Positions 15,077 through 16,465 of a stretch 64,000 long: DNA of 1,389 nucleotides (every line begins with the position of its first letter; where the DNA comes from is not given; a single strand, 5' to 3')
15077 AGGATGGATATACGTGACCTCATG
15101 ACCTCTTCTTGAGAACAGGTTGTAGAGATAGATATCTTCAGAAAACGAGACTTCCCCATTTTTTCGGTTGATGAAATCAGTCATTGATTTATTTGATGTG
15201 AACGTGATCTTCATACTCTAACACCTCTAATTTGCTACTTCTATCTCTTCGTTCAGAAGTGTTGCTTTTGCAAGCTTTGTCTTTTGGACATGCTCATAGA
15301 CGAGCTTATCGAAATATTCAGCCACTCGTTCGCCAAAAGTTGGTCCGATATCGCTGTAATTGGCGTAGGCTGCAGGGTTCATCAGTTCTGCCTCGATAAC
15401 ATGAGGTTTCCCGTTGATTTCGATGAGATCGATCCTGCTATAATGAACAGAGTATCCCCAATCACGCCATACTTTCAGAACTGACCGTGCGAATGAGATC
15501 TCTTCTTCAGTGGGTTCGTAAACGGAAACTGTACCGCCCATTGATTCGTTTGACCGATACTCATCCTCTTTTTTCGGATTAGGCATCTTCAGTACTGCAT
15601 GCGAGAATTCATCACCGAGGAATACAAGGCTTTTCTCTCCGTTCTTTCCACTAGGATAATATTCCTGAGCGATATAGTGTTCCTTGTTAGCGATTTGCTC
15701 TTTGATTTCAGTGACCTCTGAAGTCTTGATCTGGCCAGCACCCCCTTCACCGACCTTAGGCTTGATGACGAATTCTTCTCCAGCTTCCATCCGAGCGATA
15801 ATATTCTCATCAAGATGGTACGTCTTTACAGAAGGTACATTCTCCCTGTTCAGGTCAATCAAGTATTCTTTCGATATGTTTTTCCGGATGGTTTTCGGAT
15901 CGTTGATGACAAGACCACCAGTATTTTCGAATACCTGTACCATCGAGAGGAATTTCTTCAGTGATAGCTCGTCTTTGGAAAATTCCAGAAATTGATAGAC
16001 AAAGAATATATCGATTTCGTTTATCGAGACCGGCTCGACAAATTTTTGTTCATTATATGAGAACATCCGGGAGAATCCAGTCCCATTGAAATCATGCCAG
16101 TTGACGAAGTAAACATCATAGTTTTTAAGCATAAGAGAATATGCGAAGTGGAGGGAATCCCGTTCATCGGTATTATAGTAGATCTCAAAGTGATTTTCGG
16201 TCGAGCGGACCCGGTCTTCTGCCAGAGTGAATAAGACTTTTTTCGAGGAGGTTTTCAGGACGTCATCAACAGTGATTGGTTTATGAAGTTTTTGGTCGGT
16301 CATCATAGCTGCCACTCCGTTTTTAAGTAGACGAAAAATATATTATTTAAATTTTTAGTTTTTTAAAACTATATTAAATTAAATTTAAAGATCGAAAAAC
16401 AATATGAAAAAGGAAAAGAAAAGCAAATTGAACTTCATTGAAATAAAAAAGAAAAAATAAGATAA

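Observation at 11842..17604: Amino-acid racemase, three ATP-grasp ligases and an LD-carboxypeptidase: candidate D-amino-acid peptide pathway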

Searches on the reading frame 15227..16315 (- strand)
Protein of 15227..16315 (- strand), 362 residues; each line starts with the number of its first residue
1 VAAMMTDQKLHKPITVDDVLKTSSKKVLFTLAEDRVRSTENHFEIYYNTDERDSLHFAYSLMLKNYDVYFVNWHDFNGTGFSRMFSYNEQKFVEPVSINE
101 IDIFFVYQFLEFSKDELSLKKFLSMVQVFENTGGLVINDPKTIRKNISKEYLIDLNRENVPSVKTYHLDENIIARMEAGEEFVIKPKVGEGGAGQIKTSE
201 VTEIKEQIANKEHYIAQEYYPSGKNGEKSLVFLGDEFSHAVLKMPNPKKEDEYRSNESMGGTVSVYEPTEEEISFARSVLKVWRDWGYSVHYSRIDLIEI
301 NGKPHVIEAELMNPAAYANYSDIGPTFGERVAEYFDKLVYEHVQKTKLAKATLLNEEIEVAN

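Call 3: search_protein_families(library=pfam, proteins=[window:15227-16315:-], max_evalue=0.1)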
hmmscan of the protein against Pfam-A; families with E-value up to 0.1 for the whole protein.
window:15227-16315:- (362 aa): 4 families
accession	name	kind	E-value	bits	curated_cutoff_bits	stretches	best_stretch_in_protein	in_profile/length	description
PF02955.21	GSH-S_ATP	-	9.1e-09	35.4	23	1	170-288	22-144/175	Prokaryotic glutathione synthetase, ATP-grasp domain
PF02655.19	ATP-grasp_3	-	0.00012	22.6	23.2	1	177-308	29-152/160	ATP-grasp domain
PF08443.16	RimK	-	0.00052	20.1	21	1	169-308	30-162/188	RimK-like ATP-grasp domain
PF14397.11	ATPgrasp_ST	-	0.015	14.9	31.4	1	170-227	53-112/278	Sugar-transfer associated ATP-grasp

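Call 4: search_protein_families(library=ncbifam, proteins=[window:15227-16315:-], max_evalue=0.1)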
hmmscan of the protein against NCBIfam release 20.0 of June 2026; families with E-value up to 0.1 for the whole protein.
window:15227-16315:- (362 aa): 11 families
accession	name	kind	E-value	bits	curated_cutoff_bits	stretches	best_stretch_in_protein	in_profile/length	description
NF058666.1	D_CycloSer_DcsG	equivalog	6.4e-14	51.8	360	1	119-322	63-283/298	D-cycloserine synthetase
NF009110.0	PRK12458.1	subfamily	1.1e-13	51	408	1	96-285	81-283/349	glutathione synthetase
NF003573.0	PRK05246.1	equivalog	7.8e-13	47.9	272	1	125-287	101-266/316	glutathione synthase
TIGR01380.1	glut_syn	equivalog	2.7e-11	43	299.05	1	126-282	101-260/312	glutathione synthase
NF040720.1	MptN_Meth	equivalog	2.9e-08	33.1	350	1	93-309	48-265/291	tetrahydromethanopterin:alpha-L-glutamate ligase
TIGR00768.1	rimK_fam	subfamily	2.5e-07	30.3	143.4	1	118-302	57-243/276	RimK family alpha-L-glutamate ligase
TIGR02144.1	LysX_arch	equivalog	0.00015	21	275.6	1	117-307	56-247/281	lysine biosynthesis protein LysX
TIGR04356.1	grasp_GAK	hypoth_equivalog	0.00055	19.1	300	1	122-309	73-258/287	GAK system ATP-grasp enzyme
NF009406.0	PRK12767.1-5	equivalog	0.0021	17.2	271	1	154-224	120-193/327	carbamoyl phosphate synthase-like protein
NF047701.1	B9T54_RS14040_fam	subfamily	0.012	15.7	120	1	84-118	1-35/70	B9T54_RS14040 family protein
NF009405.0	PRK12767.1-4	equivalog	0.021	13.9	390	1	129-220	92-185/320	carbamoyl phosphate synthase-like protein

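Call 12: search_solved_structures(query=window:15227-16315:-, max_evalue=1)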
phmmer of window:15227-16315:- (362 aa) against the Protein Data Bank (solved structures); distinct sequences matched with E-value up to 1: 5.
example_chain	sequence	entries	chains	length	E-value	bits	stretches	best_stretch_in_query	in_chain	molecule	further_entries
6jil_A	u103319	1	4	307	0.00014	24.8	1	141-342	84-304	Cycloserine biosynthesis protein DcsG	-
7qys_A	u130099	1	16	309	0.00038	23.3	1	127-347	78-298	Probable alpha-L-glutamate ligase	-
7qyr_A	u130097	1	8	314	0.00044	23.1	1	127-347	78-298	Probable alpha-L-glutamate ligase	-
5zct_A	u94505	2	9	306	0.0046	19.8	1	169-309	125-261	Ribosomal protein S6--L-glutamate ligase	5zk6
4iwx_A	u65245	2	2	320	0.0052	19.6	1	169-309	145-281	Ribosomal protein S6 modification protein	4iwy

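Call 15: find_homologous_proteins(query=window:15227-16315:-, max_evalue=0.001)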
Query window:15227-16315:- (362 aa): 23 proteins with E <= 0.001 among 1184 candidates.
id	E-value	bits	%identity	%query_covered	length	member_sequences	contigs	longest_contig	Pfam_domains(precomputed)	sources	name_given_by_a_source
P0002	2.2e-236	802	100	99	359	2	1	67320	PF02955.22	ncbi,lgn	ncbi:MAG: RimK family alpha-L-glutamate ligase [Candidatus Woesearchaeota archaeon]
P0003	2.9e-97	344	51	89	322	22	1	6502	-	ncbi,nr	ncbi:MAG: hypothetical protein L3J12_01230 [Spirochaetales bacterium]|nr:hypothetical protein [Spiro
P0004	1.6e-87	312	49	88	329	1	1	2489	PF02955.22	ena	-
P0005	3.0e-85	305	47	87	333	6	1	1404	PF02955.22,PF08443.17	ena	-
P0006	8.6e-85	303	46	86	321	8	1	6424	PF02955.22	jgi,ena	-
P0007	5.0e-84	301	47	87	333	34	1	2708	-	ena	-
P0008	1.1e-83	300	47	87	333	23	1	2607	PF02955.22,PF08443.17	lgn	-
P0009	2.8e-83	298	46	87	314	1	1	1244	PF02955.22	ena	-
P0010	3.2e-83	298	46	88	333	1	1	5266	PF02955.22,PF08443.17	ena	-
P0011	3.9e-83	298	45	86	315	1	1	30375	PF02955.22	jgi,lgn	jgi:glutathione synthase/RimK-type ligase-like ATP-grasp enzyme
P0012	1.1e-81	293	45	88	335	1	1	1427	PF02955.22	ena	-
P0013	7.6e-81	290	44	87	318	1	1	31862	-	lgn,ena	-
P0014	7.2e-79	284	42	90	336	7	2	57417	PF02955.22,PF08443.17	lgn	-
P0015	1.0e-78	283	43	86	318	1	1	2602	PF02955.22,PF08443.17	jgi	jgi:glutathione synthase/RimK-type ligase-like ATP-grasp enzyme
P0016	1.0e-77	280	44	86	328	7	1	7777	PF02955.22,PF08443.17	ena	-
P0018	8.7e-73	264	43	86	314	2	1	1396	PF02955.22,PF08443.17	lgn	-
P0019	2.4e-67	246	40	87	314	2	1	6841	PF02955.22,PF08443.17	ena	-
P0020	3.6e-63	232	41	78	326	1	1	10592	PF02955.22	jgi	jgi:glutathione synthase/RimK-type ligase-like ATP-grasp enzyme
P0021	8.9e-62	228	39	83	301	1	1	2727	PF02955.22,PF08443.17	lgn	-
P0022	1.7e-58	217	43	69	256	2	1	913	PF02955.22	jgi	jgi:glutathione synthase/RimK-type ligase-like ATP-grasp enzyme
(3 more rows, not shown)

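Call 16: find_encoding_contigs(protein=P0014, flank=10000, max_places=2)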
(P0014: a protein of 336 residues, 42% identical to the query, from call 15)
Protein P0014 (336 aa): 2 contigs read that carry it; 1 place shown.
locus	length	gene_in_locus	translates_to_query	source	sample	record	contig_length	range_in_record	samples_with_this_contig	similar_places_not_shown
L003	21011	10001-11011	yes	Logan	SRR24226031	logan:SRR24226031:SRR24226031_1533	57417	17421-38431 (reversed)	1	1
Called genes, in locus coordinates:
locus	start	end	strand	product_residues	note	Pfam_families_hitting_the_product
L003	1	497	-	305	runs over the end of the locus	-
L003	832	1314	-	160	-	-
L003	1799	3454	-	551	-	PF00072:Response_reg, PF00990:GGDEF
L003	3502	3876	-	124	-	PF00072:Response_reg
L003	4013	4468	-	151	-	-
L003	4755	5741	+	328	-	PF00005:ABC_tran, PF13304:AAA_21 (faint)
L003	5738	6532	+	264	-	PF12730:ABC2_membrane_4 (weak)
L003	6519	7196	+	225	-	PF00085:Thioredoxin (weak), PF03190:Thioredox_DsbH (weak), PF13899:Thioredoxin_7, PF13098:Thioredoxin_2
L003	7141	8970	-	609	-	PF00069:Pkinase, PF07714:PK_Tyr_Ser-Thr, PF01636:APH (faint), PF03109:ABC1 (weak), PF13424:TPR_12 (faint), PF14559:TPR_19 (faint)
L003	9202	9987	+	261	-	PF01177:Asp_Glu_race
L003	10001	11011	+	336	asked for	PF08443:RimK, PF02955:GSH-S_ATP (weak)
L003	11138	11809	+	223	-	PF00072:Response_reg, PF00486:Trans_reg_C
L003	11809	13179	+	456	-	PF08521:2CSK_N, PF26769:HAMP_PhoQ, PF00512:HisKA, PF02518:HATPase_c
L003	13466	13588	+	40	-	-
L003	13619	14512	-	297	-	-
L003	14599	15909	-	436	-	PF13535:ATP-grasp_4 (weak)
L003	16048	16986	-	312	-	-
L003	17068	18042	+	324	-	PF09992:NAGPA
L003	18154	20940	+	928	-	-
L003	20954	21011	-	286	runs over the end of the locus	-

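Call 17: find_encoding_contigs(protein=P0013, flank=10000, max_places=2)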
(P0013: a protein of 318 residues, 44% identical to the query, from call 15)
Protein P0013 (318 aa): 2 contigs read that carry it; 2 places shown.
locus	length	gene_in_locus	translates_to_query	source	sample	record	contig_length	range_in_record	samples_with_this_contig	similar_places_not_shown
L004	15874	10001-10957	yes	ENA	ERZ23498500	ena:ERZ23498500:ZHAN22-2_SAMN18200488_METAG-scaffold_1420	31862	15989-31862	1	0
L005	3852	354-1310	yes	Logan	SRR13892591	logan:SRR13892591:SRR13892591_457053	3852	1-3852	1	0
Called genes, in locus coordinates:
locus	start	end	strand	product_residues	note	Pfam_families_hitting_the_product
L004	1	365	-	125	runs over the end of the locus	-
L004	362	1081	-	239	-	PF01978:TrmB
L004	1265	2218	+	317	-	PF02661:Fic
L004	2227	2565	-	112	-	-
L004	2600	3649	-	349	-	-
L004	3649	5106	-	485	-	PF00004:AAA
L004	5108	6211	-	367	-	-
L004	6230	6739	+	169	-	PF11969:DcpS_C, PF01230:HIT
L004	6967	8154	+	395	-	PF04055:Radical_SAM (weak)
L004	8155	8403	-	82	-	PF05016:ParE_toxin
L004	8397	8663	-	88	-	PF04014:MazE_antitoxin (weak)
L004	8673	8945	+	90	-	-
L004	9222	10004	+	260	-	PF01177:Asp_Glu_race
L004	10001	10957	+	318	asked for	-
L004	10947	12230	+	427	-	PF02655:ATP-grasp_3 (weak)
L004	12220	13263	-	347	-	PF03417:AAT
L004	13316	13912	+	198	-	PF11814:DUF3335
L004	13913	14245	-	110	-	PF02452:PemK_toxin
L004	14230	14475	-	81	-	PF04014:MazE_antitoxin (weak)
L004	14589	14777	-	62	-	PF20095:DUF6485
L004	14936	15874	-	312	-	?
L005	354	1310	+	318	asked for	-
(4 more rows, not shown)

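Call 18: find_encoding_contigs(protein=P0011, flank=10000, max_places=2)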
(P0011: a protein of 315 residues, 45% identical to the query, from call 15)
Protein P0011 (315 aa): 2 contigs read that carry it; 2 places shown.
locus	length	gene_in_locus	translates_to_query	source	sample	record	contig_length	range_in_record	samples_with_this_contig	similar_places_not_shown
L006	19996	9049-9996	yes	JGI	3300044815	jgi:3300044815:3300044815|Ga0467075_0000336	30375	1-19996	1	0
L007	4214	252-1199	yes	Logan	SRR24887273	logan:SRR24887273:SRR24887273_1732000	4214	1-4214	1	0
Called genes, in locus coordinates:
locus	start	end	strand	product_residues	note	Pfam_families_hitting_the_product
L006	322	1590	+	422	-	PF00109:ketoacyl-synt, PF02801:Ketoacyl-synt_C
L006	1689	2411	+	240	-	PF13489:Methyltransf_23, PF01209:Ubie_methyltran (weak), PF07021:MetW (weak), PF13847:Methyltransf_31, PF08241:Methyltransf_11, PF08242:Methyltransf_12 (weak), PF13649:Methyltransf_25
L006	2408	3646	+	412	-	PF00890:FAD_binding_2 (faint), PF01266:DAO (faint), PF01494:FAD_binding_3, PF04820:Trp_halogenase (weak), PF07992:Pyr_redox_2 (faint), PF12831:FAD_oxidored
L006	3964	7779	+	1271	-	PF13620:CarboxypepD_reg, PF25183:OMP_b-brl_4, PF00593:TonB_dep_Rec_b-barrel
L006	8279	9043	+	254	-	PF01177:Asp_Glu_race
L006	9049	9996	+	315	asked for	PF02955:GSH-S_ATP (weak)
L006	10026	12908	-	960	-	PF16694:Cytochrome_P460, PF22113:Mtrc-MtrF_II-IV_dom (faint), PF00034:Cytochrom_C (faint)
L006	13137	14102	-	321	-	-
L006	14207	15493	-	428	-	PF13535:ATP-grasp_4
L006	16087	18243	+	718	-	PF07732:Cu-oxidase_3 (faint), PF07731:Cu-oxidase_2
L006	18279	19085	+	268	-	PF19193:Tectonin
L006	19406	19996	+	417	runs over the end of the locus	PF12895:ANAPC3 (faint), PF07719:TPR_2 (faint), PF13432:TPR_16 (weak), PF14559:TPR_19, PF13424:TPR_12 (weak), PF13371:TPR_9 (weak), PF13414:TPR_11 (weak), PF13432:TPR_16 (weak), +5 more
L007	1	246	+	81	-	?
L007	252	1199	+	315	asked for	PF02955:GSH-S_ATP (weak)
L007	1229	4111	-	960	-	PF16694:Cytochrome_P460, PF22113:Mtrc-MtrF_II-IV_dom (faint), PF00034:Cytochrom_C (faint)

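Call 19: find_encoding_contigs(protein=P0003, flank=10000, max_places=2)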
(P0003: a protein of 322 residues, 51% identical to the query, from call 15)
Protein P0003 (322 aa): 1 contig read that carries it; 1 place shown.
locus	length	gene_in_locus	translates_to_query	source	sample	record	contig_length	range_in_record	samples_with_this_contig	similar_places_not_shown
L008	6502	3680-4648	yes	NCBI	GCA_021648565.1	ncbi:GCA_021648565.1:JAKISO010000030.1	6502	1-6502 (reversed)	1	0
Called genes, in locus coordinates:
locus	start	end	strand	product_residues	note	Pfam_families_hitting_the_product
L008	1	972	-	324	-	PF19328:DAP_DH_C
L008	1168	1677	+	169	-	PF03061:4HBT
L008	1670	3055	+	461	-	PF01979:Amidohydro_1, PF07969:Amidohydro_3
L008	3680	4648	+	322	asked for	-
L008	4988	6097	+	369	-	-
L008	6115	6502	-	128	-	?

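Call 22: find_related_loci(query=A1, collection=genome_contigs, flank=10000)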
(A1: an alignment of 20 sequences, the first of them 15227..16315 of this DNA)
Query A1 (362 aa) in genome_contigs; peptide patterns used: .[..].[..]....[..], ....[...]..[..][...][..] (x = any residue, [..] = any of these).
108 stretches matched a pattern; 65 encode a relative of the query (tblastn E <= 1e-3); 61 distinct loci.
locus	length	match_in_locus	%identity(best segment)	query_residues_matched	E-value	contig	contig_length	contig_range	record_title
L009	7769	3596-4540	48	22-339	5e-100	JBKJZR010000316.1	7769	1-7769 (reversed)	MAG: Burkholderiales bacterium isolate swi_bin.253 S1Ck127_1692481_flag_0_multi_15.9318_len_7769, whole genome shotgun s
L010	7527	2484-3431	47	21-339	3e-95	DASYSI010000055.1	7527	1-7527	MAG TPA_asm: Burkholderiales bacterium isolate SMAG_U4534 k141_782985, whole genome shotgun sequence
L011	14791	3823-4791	44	23-348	2e-93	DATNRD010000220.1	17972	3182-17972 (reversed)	MAG TPA_asm: Candidatus Obscuribacterales bacterium isolate SMAG_U16524 k141_220580, whole genome shotgun sequence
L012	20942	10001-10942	45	23-339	2e-91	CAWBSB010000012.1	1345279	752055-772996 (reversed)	MAG: uncultured Acidobacteriota bacterium isolate MFD01916.bin.1.29 genome assembly, contig: contig_4541, whole genome s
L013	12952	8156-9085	47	26-337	2e-91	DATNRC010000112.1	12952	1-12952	MAG TPA_asm: Candidatus Obscuribacterales bacterium isolate SMAG_U16523 k141_251268, whole genome shotgun sequence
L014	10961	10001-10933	46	26-339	2e-91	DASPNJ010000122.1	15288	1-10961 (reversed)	MAG TPA_asm: Burkholderiales bacterium isolate SMAG_U12118 k141_480118, whole genome shotgun sequence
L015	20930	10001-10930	44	27-339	3e-91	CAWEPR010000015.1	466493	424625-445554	MAG: uncultured Acidobacteriota bacterium isolate MFD01916.bin.2.121 genome assembly, contig: contig_4809, whole genome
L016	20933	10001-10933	46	27-339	1e-90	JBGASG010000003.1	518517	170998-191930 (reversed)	MAG: Candidatus Obscuribacteraceae bacterium isolate MAG_AAO_H10.39 AAOH10-39_opera_contig_47, whole genome shotgun sequ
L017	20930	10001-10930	44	27-339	8e-90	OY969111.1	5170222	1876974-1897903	MAG: uncultured Acidobacteriota bacterium isolate MFD01916.bin.c.3 genome assembly, chromosome: 1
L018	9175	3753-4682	44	27-339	2e-88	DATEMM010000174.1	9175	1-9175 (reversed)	MAG TPA_asm: Pyrinomonadaceae bacterium isolate SMAG_U8942 k141_2912777, whole genome shotgun sequence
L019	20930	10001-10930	43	27-339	5e-88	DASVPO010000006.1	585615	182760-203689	MAG TPA_asm: Pyrinomonadaceae bacterium isolate SMAG_U3181 k141_46406, whole genome shotgun sequence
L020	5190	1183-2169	42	27-352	8e-88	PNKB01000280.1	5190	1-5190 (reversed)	MAG: Cyanobacteria bacterium PR.3.49 PR_1004880_5190, whole genome shotgun sequence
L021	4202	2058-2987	44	27-339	8e-88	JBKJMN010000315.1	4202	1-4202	MAG: Burkholderiales bacterium isolate ant_bin.330 k117_5332435, whole genome shotgun sequence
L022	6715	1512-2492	43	27-347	3e-87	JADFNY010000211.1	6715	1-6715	MAG: Acidobacteria bacterium isolate B66T1B5 B66T1B5_NODE17895, whole genome shotgun sequence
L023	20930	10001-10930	42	27-339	3e-86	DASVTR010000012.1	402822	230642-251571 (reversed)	MAG TPA_asm: Pyrinomonadaceae bacterium isolate SMAG_U3296 k141_345954, whole genome shotgun sequence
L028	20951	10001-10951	43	26-339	2e-83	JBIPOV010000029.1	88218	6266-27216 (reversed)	MAG: Candidatus Obscuribacteraceae bacterium isolate ME2014-09-24_3300034019_group5_bin156 Rohwer_bin1402_scaffold_90_c1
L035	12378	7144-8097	45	19-339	2e-95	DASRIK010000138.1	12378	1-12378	MAG TPA_asm: Burkholderiales bacterium isolate SMAG_U10108 k141_2660243, whole genome shotgun sequence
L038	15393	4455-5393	45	26-338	4e-81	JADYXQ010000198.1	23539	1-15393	MAG: Candidatus Obscuribacter sp. isolate MP5G1 95 k99_1761931, whole genome shotgun sequence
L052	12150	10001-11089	36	2-339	6e-72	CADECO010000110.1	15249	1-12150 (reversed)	MAG: uncultured beta proteobacterium isolate Betaproteobacteria sp. RBC075 genome assembly, contig: MAG075_110, whole ge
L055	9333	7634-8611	50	21-348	7e-104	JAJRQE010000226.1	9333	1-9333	MAG: Spirochaetes bacterium isolate Dive100_bin10.36 k141_619634, whole genome shotgun sequence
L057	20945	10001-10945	39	25-339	1e-65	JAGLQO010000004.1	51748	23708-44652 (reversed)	MAG: Candidatus Pacearchaeota archaeon isolate RS_8_59 ROV157_8.bin.59.fa_4, whole genome shotgun sequence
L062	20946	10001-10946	53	22-339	7e-78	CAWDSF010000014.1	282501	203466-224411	MAG: uncultured beta proteobacterium isolate MFD00392.bin.2.342 genome assembly, contig: contig_42283, whole genome shot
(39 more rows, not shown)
